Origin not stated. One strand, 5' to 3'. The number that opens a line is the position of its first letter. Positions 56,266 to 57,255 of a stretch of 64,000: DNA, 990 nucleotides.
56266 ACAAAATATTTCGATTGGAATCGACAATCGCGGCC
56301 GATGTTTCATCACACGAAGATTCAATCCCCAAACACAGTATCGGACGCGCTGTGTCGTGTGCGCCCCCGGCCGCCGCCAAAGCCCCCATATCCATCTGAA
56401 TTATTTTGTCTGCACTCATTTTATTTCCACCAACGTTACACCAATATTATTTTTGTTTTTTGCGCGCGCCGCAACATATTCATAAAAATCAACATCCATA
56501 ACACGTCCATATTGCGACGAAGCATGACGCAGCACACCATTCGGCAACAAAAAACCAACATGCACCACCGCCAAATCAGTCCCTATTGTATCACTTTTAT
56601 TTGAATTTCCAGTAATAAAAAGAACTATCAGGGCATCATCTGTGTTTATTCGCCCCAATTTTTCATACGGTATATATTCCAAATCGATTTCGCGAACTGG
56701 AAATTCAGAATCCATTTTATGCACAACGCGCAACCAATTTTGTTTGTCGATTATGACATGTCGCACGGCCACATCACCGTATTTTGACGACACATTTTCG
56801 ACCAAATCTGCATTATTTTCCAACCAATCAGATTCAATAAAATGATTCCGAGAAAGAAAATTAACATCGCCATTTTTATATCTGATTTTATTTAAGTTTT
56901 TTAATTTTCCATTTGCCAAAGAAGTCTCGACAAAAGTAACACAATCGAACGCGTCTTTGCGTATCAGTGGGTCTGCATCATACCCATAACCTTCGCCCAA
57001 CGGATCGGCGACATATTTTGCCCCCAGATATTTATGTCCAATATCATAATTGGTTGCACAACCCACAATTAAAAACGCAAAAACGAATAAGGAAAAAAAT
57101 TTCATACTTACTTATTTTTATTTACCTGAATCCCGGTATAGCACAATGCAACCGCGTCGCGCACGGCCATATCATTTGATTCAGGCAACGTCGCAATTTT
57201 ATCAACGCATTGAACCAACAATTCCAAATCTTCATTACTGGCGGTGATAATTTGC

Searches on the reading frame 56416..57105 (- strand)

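Call 46: search_protein_families(library=pfam, proteins=[window:56416-57105:-], max_evalue=0.001)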
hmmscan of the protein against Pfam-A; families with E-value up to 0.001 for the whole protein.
window:56416-57105:- (229 aa): 1 family
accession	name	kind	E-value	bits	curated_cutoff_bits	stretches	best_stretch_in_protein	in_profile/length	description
PF07313.18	AmiA-like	-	4.1e-30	105.2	27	1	22-213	2-198/202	N-acetylmuramoyl-L-alanine amidase-like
